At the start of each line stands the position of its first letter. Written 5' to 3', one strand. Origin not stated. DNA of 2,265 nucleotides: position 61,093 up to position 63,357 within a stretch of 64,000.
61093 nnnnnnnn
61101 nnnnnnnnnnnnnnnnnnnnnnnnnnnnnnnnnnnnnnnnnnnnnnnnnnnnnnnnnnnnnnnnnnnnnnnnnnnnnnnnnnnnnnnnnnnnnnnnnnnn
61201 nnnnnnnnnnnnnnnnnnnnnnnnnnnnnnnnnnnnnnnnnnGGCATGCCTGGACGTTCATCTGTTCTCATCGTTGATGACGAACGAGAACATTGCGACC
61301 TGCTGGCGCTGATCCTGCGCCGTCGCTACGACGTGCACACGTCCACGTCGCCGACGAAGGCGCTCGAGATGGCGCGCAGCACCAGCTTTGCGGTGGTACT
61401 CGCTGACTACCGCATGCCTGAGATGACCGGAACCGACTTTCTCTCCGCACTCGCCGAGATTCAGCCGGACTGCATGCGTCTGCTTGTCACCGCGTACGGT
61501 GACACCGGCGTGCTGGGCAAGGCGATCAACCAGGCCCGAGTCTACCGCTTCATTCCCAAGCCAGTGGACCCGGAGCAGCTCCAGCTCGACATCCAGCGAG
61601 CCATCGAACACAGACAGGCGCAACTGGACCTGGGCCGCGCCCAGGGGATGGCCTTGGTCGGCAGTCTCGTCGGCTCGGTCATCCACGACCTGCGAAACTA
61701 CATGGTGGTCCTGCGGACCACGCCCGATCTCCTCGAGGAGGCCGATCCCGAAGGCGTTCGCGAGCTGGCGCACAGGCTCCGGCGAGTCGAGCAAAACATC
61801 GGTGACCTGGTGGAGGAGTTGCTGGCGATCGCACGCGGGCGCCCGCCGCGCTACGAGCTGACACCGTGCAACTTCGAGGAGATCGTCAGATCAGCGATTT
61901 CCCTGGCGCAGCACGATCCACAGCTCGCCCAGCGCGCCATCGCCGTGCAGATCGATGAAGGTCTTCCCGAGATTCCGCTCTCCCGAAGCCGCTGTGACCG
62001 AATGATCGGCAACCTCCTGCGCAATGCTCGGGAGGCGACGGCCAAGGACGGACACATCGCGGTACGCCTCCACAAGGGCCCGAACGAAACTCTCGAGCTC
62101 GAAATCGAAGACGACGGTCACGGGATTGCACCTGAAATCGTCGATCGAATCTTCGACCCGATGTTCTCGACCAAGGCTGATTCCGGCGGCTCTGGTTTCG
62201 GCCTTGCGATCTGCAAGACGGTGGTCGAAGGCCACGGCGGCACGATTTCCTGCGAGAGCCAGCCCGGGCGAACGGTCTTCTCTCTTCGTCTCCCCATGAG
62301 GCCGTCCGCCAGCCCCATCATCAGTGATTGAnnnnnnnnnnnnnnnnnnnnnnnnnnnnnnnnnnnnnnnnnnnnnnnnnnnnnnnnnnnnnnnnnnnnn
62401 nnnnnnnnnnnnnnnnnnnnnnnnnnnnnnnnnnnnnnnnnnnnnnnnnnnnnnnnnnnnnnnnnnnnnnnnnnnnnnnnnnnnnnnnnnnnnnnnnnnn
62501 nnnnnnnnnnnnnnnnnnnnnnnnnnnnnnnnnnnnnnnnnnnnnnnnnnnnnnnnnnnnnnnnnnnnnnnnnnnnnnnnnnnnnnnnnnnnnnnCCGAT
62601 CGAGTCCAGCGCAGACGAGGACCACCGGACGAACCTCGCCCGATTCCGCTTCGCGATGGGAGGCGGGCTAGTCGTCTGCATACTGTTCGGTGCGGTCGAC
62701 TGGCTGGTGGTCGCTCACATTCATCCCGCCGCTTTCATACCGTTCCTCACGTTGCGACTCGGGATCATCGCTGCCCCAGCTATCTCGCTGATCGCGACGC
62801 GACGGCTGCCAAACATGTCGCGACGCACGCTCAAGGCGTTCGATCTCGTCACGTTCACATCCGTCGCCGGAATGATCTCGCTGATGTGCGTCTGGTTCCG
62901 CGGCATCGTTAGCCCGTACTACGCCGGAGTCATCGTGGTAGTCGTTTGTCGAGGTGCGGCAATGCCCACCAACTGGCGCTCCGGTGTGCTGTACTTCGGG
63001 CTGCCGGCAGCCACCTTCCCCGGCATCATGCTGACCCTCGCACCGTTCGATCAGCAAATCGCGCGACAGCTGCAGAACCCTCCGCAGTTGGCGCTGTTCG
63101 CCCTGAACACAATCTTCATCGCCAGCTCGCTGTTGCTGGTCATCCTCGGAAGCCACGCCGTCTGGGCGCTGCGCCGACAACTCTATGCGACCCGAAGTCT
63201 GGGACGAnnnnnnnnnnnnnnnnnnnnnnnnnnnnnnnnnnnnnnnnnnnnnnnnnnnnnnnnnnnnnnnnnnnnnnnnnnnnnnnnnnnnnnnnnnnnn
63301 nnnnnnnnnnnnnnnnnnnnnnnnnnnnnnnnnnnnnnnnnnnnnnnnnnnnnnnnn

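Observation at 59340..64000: Two paralogous polytopic-membrane Ser/Thr kinases flanking a REC-histidine-kinase, plus an internally deleted kinase remnant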

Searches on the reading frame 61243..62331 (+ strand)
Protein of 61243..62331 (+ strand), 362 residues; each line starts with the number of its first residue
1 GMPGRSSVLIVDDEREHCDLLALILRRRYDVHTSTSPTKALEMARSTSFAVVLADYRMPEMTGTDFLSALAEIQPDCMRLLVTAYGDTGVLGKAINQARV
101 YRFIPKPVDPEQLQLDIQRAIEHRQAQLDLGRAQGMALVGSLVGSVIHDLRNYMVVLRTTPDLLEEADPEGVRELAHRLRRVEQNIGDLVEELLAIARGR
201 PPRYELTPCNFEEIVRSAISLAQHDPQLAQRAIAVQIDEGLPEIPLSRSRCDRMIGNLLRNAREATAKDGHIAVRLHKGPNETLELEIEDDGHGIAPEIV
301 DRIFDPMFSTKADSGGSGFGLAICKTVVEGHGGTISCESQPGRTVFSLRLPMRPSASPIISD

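Call 3: search_protein_families(library=pfam, proteins=[window:61243-62331:+], max_evalue=0.01)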
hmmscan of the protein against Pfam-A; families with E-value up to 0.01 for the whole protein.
window:61243-62331:+ (362 aa): 6 families
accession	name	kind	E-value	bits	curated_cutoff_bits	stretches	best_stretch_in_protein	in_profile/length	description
PF02518.31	HATPase_c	-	6.7e-27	94.6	26.4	1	250-353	5-110/111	Histidine kinase-, DNA gyrase B-, and HSP90-like ATPase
PF00072.30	Response_reg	-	3.6e-19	69.4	30.2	1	8-115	1-108/111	Response regulator receiver domain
PF13589.12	HATPase_c_3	-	2.4e-05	24.8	25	1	256-318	8-74/137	Histidine kinase-, DNA gyrase B-, and HSP90-like ATPase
PF14501.12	HATPase_c_5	-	7.4e-05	23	22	1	254-348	9-99/102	GHKL domain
PF00512.31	HisKA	-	0.00057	20.3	26.9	1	142-199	5-63/66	His Kinase A (phospho-acceptor) domain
PF13581.12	HATPase_c_2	-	0.0023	18.3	27.4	0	256-331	41-112/127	Histidine kinase-like ATPase domain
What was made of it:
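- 61243..62331 (+): Soluble hybrid two-component protein of 362 aa: REC, then a DHp region with an H-box (IHDLRN), then HATPase_c. It has no sensor or TM domain. Pfam (call 3).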

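Call 27: find_related_loci(query=window:61243-62331:+, collection=metagenome_contigs, flank=7000)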
Query window:61243-62331:+ (362 aa) in metagenome_contigs; peptide patterns used: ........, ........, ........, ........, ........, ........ (x = any residue, [..] = any of these).
378 stretches matched a pattern; 103 encode a relative of the query (tblastn E <= 1e-3); the best 80 are kept; 80 distinct loci.
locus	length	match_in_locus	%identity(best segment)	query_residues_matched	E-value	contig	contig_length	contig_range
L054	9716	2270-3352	90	2-362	0e+0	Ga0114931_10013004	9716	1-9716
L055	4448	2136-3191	77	2-353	0e+0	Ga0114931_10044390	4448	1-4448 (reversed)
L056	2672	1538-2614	28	7-353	6e-30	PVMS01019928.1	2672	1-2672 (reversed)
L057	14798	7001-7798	29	90-351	3e-26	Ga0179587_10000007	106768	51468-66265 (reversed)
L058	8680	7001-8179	34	1-362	2e-25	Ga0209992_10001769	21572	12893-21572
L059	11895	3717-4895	34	1-362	2e-25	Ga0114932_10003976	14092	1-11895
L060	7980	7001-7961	31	8-351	3e-24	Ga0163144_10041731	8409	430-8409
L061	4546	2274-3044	28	117-359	6e-24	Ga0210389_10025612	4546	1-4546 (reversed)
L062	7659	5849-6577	30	117-351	6e-23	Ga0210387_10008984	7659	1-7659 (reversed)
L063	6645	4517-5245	30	117-351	5e-23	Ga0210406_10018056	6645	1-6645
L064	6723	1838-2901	29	7-352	7e-23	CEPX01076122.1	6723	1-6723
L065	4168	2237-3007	28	117-359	9e-23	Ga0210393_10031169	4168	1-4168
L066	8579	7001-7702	29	121-358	1e-22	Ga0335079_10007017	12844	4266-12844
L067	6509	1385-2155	26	117-359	2e-22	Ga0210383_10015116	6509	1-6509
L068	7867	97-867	28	117-359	3e-22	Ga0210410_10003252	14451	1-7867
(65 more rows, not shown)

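Call 37: search_protein_families(library=ncbifam, proteins=[window:61243-62331:+], max_evalue=0.001)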
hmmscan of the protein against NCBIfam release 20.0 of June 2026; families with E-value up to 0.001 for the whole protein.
window:61243-62331:+ (362 aa): 118 families (the best 25 are shown)
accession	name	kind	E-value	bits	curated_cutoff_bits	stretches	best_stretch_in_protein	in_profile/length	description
NF008468.0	PRK11360.1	equivalog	3.2e-41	141.4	646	1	122-355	379-611/616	two-component system sensor histidine kinase AtoS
NF052574.1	HisKinEspCMyxo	equivalog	3.3e-41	141.3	1200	2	127-355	405-640/785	serine histidine kinase EspC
NF007688.0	PRK10364.1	equivalog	9e-34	117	479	1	120-353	220-452/460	two-component system sensor histidine kinase ZraS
NF052573.1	HisKinEspAMyxo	equivalog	1.3e-33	116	1400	2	121-344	366-602/755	serine histidine kinase EspA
NF046020.1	HisKinCckABruc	equivalog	5.8e-32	110.5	1000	2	122-352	463-707/868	cell cycle histidine kinase CckA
NF053512.1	nitric_RR_NosR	exception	3.6e-31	108.6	400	1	8-127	1-121/422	response regulator c-di-GMP phosphodiesterase, NosR family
NF046026.1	HisKinCckACaul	equivalog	4.4e-29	101.1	1000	2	122-353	285-533/678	cell cycle histidine kinase CckA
NF011874.0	PRK15347.1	equivalog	1.9e-28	99.1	852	2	250-358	513-620/921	two component system sensor kinase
NF010076.0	PRK13557.1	subfamily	5.3e-28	97.7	631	2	114-348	141-390/540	histidine kinase famiy protein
TIGR02916.1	PEP_his_kin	equivalog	1.2e-24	86.9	300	1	122-351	458-679/679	XrtA/PEP-CTERM system histidine kinase PrsK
NF047497.1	HK_LIC_12097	equivalog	3e-24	85.5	500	1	122-352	133-366/367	LIC_12097 family sensor histidine kinase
NF010411.0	PRK13837.1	equivalog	3.3e-24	84.9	647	1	122-355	433-678/828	two-component system VirA-like sensor kinase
NF007793.0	PRK10490.1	equivalog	4.1e-23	81.4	1123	1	123-353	651-883/895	two-component system sensor histidine kinase KdpD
TIGR02966.1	phoR_proteo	equivalog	4.2e-23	81.9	334.2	1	142-348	117-331/333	phosphate regulon sensor histidine kinase PhoR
NF008312.0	PRK11100.1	equivalog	1.1e-22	80.5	356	1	118-350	240-472/477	two-component system sensor histidine kinase CreC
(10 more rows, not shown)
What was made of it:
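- Closest known: Myxococcus xanthus Esp system. Same: EspC and EspA are among the top NCBIfam hits of the REC-HK, ranks 2 and 4 (141 and 116 bits, call 37).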

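Call 38: search_protein_families(library=pfam, proteins=[L054:4486-7098:-, L054:7095-8852:-], max_evalue=0.01)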
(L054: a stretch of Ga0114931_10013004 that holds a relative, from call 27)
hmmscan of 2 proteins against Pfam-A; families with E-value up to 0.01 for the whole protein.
L054:4486-7098:- (870 aa): 5 families
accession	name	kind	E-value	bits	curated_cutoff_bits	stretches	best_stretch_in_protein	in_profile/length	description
PF02518.31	HATPase_c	-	2.4e-54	182.9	26.4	2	314-424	2-110/111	Histidine kinase-, DNA gyrase B-, and HSP90-like ATPase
PF00072.30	Response_reg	-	7.8e-27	94.1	30.2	1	491-602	1-111/111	Response regulator receiver domain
PF00512.31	HisKA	-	6.4e-23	81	26.9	1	201-266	1-65/66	His Kinase A (phospho-acceptor) domain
PF13581.12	HATPase_c_2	-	2.4e-08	34.5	27.4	1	314-420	25-126/127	Histidine kinase-like ATPase domain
PF13589.12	HATPase_c_3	-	1.2e-06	29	25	0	318-394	3-80/137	Histidine kinase-, DNA gyrase B-, and HSP90-like ATPase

L054:7095-8852:- (585 aa): 1 family
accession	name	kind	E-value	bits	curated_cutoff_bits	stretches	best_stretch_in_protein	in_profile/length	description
PF07238.19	PilZ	-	0.002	18.9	22.5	1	121-202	2-85/102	PilZ domain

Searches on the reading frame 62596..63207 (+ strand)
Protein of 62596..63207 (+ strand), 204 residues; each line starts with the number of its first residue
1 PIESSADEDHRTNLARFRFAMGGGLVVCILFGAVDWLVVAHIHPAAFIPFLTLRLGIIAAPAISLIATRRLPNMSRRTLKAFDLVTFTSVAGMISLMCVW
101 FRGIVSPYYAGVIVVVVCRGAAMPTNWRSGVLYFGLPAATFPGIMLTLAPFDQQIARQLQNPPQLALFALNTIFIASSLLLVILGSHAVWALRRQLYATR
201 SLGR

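Call 60: predict_structure(alignment_id=A3)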
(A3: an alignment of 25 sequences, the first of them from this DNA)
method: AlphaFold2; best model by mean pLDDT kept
length: 204 residues; sequences in the alignment: 25
mean_pLDDT: 91.9   pTM: 0.87
mean pLDDT of the five models: 91.9, 91.0, 90.1, 89.9, 89.6
residues with pLDDT >= 90: 157; 70-90: 39; 50-70: 7; < 50: 1
segments of 3 or more residues with pLDDT < 50: none
pLDDT, mean of each block of 10 residues (from residue 1): 73 93 93 87 81 94 96 91 97 95 94 96 94 97 97 96 97 98 96 85 60
secondary structure, 60 per line:
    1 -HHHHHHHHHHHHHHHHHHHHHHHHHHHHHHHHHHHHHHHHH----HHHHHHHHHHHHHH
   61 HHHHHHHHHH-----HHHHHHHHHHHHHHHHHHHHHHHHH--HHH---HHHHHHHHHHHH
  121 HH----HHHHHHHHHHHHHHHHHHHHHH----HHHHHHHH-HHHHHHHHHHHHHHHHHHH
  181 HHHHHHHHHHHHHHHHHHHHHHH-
elements in order: H2-42 H47-70 H76-100 H109-122 H127-148 H153-160 H162-203
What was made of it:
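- AlphaFold2 pLDDT 91.9 (call 60).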

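Call 66: search_solved_structures(query=A3, max_evalue=1)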
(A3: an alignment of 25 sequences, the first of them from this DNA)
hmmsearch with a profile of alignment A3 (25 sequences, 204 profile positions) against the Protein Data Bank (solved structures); distinct sequences matched with E-value up to 1: 2.
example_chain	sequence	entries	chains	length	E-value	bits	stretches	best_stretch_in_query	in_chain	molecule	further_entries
8wcn_A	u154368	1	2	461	0.4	13.8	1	14-66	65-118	Diguanylate cyclase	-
6qv0_B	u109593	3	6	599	0.67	13.1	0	119-165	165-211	Uncharacterized ABC transporter ATP-binding protein TM_0288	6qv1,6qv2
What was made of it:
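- On 6-TM membrane anchor/receptor module of class III adenylyl cyclases and ImcA: The family profile against all PDB sequences gives 8wcn at E=0.4, which is not significant (call 66).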

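Call 78: search_protein_representatives(alignment_id=A3)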
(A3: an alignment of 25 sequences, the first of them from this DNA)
Query: 25 sequences, 204 profile positions. Proteins with E-value up to 0.001 (for the whole library): 732; up to 1e-10: 341; up to 1e-30: 168. The best 150 are listed.
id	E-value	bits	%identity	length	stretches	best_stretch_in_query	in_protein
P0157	1.5e-69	250.4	-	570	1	3-204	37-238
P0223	2.1e-68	246.6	-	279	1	2-204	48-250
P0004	3.8e-68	245.7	-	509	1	2-204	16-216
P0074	5.2e-68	245.3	-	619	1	2-204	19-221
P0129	9.4e-68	244.5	-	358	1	3-204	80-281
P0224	3.0e-65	236.3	-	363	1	4-204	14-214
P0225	5.8e-65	235.4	-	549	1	4-204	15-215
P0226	6.8e-65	235.1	-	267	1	13-204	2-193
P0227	1.6e-64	233.9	-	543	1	3-204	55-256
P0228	1.0e-63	231.3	-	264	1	9-204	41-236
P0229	2.1e-62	227.0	-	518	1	4-204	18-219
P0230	1.1e-61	224.6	-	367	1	6-204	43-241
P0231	1.7e-61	224.0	-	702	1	4-204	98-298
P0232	2.9e-61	223.3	-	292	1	3-204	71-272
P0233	5.5e-61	222.4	-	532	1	1-204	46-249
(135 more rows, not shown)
